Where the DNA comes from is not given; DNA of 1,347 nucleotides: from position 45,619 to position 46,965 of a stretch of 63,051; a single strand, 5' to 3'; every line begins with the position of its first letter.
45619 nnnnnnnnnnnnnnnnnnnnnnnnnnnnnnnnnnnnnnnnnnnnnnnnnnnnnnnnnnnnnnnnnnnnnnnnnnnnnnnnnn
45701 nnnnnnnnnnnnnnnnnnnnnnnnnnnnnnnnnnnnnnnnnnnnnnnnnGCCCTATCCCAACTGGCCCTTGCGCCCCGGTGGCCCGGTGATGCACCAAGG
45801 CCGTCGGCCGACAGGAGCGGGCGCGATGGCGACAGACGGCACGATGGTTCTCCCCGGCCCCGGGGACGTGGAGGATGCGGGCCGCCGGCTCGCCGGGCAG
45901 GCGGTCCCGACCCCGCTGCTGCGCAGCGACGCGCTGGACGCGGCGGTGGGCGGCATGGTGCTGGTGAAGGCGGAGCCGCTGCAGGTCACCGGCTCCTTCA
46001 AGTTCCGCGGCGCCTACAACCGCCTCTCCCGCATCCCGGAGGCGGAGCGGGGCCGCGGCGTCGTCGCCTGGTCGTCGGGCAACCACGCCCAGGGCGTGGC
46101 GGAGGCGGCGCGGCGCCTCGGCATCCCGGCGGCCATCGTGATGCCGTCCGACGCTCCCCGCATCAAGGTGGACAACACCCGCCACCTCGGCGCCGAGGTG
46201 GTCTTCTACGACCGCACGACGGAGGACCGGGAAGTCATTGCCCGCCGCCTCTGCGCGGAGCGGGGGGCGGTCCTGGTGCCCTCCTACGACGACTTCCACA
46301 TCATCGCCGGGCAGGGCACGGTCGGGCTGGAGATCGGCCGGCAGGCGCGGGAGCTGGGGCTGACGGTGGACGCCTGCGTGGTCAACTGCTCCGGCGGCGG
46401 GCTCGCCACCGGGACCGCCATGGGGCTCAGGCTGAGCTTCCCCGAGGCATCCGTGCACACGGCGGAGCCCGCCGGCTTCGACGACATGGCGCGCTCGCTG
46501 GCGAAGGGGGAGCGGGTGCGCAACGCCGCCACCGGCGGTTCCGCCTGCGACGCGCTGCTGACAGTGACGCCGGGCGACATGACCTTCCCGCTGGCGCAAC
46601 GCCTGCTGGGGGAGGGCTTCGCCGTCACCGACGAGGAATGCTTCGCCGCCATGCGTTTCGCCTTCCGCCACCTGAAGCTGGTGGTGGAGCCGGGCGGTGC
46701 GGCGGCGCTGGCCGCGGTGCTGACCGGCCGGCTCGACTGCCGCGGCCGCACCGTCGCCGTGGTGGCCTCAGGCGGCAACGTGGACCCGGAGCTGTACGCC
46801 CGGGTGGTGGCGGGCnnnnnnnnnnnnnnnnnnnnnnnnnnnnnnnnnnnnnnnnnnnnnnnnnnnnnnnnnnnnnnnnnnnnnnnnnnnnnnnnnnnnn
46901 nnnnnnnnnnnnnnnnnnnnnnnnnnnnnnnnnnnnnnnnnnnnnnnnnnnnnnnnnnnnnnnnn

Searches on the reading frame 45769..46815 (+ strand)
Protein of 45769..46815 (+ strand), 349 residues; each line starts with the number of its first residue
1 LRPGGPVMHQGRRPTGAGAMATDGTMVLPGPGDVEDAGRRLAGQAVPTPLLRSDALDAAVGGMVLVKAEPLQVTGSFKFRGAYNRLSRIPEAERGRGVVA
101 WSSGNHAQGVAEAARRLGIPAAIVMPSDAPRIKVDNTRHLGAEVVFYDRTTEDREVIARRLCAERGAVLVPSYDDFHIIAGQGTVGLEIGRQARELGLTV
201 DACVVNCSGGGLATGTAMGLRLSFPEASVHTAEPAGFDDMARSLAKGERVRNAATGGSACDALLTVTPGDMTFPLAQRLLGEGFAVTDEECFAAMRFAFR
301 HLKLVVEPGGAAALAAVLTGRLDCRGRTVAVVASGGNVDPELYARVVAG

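Call 58: search_protein_families(library=pfam, proteins=[window:45769-46815:+], max_evalue=0.00001)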
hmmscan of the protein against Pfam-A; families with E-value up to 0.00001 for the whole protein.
window:45769-46815:+ (349 aa): 1 family
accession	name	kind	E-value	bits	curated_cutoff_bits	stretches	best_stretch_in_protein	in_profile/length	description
PF00291.31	PALP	-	2.6e-75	253.9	35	1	46-335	6-295/295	Pyridoxal-phosphate dependent enzyme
